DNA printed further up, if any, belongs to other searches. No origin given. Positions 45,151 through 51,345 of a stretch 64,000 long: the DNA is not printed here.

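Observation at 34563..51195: Seventeen-kb cluster of large secreted and membrane-anchored proteins, including duplicated beta-propeller proteins with a private C-terminal domain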

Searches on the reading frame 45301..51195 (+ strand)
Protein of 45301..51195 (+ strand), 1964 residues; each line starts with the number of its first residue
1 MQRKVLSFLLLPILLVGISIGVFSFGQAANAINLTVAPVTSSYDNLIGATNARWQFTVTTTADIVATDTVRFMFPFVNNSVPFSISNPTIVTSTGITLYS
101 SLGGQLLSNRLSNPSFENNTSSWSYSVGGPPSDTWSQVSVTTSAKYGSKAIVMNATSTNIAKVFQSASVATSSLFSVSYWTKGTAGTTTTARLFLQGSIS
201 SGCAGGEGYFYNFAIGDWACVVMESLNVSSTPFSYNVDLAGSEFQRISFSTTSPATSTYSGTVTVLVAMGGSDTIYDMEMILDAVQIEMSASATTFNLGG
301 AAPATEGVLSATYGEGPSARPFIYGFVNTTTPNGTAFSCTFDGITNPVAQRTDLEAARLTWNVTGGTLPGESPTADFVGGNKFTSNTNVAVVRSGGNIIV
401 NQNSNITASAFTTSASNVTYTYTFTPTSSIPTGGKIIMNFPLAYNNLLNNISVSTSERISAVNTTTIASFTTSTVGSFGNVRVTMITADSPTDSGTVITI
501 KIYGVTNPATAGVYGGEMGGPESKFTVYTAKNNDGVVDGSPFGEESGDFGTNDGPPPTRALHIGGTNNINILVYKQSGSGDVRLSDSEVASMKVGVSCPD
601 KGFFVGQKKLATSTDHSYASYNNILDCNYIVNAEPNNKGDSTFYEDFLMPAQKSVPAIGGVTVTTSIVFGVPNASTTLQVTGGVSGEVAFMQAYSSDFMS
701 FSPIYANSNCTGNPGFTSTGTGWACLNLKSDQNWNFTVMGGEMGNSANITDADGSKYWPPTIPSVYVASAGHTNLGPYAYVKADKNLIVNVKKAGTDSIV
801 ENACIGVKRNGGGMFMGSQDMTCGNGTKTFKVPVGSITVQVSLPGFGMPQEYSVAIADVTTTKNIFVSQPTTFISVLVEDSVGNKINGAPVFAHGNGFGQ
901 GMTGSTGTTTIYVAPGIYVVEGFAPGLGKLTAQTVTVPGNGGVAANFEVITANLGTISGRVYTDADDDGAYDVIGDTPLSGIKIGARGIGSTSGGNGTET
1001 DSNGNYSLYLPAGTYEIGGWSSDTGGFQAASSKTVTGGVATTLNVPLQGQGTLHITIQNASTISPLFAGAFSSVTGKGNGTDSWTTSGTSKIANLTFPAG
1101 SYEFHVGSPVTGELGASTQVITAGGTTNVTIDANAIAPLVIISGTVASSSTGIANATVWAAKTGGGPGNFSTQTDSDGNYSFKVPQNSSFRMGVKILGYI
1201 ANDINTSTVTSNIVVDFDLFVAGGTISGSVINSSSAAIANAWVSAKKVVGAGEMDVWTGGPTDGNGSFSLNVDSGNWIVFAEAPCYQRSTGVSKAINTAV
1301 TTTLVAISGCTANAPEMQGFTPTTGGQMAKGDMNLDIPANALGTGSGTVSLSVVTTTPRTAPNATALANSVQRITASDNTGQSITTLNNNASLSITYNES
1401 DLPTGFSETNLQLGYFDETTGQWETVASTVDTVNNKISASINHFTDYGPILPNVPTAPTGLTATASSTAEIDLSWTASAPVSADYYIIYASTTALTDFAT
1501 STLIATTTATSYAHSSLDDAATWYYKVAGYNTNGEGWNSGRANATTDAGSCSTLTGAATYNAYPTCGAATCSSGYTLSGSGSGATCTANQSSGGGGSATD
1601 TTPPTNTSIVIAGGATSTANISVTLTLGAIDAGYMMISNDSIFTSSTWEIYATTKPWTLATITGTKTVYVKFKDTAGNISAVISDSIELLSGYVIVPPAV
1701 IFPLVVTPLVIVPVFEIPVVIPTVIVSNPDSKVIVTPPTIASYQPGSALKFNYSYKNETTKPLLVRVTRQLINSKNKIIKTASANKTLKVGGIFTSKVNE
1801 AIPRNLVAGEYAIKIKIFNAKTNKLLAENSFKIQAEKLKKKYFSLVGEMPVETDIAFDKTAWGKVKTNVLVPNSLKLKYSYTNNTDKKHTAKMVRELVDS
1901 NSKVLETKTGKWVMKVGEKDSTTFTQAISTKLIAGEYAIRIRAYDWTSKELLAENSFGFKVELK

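Call 5: search_protein_families(library=pfam, proteins=[window:45301-51195:+], max_evalue=0.01)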
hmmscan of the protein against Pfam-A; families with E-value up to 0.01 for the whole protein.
window:45301-51195:+ (1964 aa): 3 families
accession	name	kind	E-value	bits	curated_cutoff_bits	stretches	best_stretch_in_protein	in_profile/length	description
PF13620.12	CarboxypepD_reg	-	7.7e-15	55.4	32.3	3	1142-1211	2-71/82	Carboxypeptidase regulatory-like domain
PF13715.12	CarbopepD_reg_2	-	2.7e-11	43.8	32.2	1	1142-1207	1-63/88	CarboxypepD_reg-like domain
PF00041.27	fn3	-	0.00017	22.2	25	1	1457-1538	2-77/84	Fibronectin type III domain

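Call 20: search_protein_families(library=ncbifam, proteins=[window:45301-51195:+], max_evalue=0.01)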
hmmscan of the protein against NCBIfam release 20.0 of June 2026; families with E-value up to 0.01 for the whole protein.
window:45301-51195:+ (1964 aa): 0 families

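Call 21: search_protein_families(library=phrogs, proteins=[window:45301-51195:+], max_evalue=0.01)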
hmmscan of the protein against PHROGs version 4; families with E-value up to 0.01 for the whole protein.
window:45301-51195:+ (1964 aa): 0 families
